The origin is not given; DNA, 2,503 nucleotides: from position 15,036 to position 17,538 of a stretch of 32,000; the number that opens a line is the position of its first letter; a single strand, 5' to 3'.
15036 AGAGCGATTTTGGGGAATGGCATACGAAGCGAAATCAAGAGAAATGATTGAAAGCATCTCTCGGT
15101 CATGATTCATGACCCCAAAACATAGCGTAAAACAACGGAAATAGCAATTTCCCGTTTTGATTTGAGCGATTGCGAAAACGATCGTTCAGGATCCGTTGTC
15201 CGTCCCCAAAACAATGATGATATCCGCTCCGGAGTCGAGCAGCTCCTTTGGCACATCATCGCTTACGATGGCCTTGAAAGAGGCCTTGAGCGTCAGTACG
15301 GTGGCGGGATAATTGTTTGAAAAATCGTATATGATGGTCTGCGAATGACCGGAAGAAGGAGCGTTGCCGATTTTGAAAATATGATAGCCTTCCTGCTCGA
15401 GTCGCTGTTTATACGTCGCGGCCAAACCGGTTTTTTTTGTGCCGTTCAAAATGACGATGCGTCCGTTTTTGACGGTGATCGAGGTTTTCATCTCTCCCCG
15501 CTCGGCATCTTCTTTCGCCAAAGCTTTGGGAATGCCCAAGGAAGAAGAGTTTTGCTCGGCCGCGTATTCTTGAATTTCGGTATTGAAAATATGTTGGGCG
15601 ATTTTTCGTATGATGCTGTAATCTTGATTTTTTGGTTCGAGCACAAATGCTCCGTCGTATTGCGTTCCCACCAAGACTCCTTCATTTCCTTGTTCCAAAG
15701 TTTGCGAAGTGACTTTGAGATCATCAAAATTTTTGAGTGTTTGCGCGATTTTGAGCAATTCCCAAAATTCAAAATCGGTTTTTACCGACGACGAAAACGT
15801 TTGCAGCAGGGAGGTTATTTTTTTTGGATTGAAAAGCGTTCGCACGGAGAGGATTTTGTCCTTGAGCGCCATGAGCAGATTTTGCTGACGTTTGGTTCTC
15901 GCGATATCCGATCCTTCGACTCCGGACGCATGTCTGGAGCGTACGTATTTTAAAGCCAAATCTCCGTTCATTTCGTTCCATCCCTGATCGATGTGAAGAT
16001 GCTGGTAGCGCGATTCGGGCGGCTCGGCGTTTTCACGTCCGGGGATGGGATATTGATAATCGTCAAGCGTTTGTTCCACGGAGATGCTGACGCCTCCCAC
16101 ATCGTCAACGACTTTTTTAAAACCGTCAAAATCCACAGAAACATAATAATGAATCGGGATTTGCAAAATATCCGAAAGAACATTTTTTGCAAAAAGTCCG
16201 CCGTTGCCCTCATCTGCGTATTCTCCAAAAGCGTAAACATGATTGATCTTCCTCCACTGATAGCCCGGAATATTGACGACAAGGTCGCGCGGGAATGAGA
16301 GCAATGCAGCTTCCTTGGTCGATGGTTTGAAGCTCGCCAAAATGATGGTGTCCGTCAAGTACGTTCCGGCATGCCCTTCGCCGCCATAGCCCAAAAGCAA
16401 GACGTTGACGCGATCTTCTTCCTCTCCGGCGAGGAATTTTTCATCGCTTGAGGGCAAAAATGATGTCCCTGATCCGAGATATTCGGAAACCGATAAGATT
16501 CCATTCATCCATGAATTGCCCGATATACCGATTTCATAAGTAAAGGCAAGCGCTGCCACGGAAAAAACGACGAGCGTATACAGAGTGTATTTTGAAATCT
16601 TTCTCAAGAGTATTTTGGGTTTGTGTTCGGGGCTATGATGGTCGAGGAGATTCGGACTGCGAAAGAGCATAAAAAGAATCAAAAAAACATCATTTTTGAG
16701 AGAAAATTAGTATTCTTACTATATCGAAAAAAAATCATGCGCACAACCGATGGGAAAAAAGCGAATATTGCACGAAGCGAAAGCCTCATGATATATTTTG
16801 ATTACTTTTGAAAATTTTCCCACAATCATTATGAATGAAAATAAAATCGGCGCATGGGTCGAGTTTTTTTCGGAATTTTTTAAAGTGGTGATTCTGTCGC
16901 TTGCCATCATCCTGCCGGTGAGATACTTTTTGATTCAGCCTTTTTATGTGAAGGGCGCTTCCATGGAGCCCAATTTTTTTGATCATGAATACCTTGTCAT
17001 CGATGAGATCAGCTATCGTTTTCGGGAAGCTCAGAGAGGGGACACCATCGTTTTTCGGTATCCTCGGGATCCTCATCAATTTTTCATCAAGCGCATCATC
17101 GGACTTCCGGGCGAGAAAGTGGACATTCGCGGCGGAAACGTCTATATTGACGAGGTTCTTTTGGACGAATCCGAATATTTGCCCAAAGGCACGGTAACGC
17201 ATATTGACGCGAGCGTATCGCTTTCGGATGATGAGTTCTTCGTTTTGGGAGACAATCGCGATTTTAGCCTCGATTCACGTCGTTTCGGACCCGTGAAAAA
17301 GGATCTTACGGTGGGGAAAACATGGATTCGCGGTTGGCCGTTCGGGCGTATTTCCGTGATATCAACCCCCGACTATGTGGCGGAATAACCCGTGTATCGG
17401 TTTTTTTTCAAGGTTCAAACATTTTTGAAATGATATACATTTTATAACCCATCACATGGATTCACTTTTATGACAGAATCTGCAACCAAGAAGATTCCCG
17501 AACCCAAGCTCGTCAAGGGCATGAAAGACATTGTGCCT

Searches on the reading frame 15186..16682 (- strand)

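Call 7: search_protein_families(library=pfam, proteins=[window:15186-16682:-], max_evalue=0.001)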
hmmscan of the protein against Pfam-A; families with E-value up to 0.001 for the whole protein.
window:15186-16682:- (498 aa): 2 families
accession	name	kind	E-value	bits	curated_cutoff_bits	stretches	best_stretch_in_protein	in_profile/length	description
PF03816.19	LytR_cpsA_psr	-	4.3e-37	128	24.6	1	110-278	2-149/150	LytR_cpsA_psr family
PF13399.11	LytR_C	-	1.1e-11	46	22.2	1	408-495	3-85/86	LytR cell envelope-related transcriptional attenuator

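Call 80: search_protein_families(library=ncbifam, proteins=[window:15186-16682:-], max_evalue=0.001)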
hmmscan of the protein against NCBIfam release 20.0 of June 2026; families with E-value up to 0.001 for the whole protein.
window:15186-16682:- (498 aa): 4 families
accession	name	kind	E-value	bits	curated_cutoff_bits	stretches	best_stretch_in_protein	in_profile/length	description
TIGR00350.1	lytR_cpsA_psr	domain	9.4e-30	103.9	62.3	1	110-277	3-150/152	LCP family glycopolymer transferase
NF006897.1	PRK09379.1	equivalog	4.2e-25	88.6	441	1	86-321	54-259/298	polyisoprenyl-teichoic acid--peptidoglycan teichoic acid transferase TagU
NF047591.1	ligase_LytR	equivalog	2.4e-23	83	450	1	110-343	80-297/336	glycopolymer--peptidoglycan transferase LytR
NF051849.1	LCP_trans_Cps2A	equivalog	1.6e-16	60.6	650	1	111-330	242-436/477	LCP family glycopolymer transferase CpsA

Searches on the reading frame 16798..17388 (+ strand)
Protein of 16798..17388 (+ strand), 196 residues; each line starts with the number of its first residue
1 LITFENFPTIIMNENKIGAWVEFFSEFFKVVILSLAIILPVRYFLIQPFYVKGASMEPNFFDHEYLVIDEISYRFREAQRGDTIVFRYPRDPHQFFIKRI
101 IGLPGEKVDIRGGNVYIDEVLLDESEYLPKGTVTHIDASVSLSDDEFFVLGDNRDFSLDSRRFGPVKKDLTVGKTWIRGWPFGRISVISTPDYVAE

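Call 7: search_protein_families(library=pfam, proteins=[window:16798-17388:+], max_evalue=0.001)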
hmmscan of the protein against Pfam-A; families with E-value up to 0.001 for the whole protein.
window:16798-17388:+ (196 aa): 2 families
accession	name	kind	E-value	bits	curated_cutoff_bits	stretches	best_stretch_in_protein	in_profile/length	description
PF10502.14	Peptidase_S26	-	3.8e-41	141.3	22.9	1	26-180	3-168/168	Signal peptidase, peptidase S26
PF00717.28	Peptidase_S24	-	1.4e-05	25.2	23.3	1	50-112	39-93/116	Peptidase S24-like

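Call 80: search_protein_families(library=ncbifam, proteins=[window:16798-17388:+], max_evalue=0.001)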
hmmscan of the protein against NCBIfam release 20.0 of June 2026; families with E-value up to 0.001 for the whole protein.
window:16798-17388:+ (196 aa): 7 families
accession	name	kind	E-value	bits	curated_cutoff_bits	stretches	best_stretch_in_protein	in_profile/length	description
TIGR02227.1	sigpep_I_bact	equivalog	1.7e-39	135.3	47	1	29-182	3-161/162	signal peptidase I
NF008114.0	PRK10861.1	equivalog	3.8e-18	65.9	277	1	15-109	55-157/324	signal peptidase I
TIGR02754.1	sod_Ni_protease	equivalog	8.5e-15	55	63.25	2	51-114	3-66/90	nickel-type superoxide dismutase maturation protease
TIGR02771.1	TraF_Ti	equivalog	8.5e-09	35.2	100.25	1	93-169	81-159/171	conjugative transfer signal peptidase TraF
NF010459.0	PRK13884.1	subfamily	1.2e-05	24.9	156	1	75-169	67-166/178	conjugal transfer peptidase TraF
TIGR02228.1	sigpep_I_arch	equivalog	0.00011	22.1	51.85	1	46-103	34-85/158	signal peptidase I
NF010412.0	PRK13838.1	subfamily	0.00021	20.8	186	1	96-169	89-163/177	conjugal transfer pilin processing protease TraF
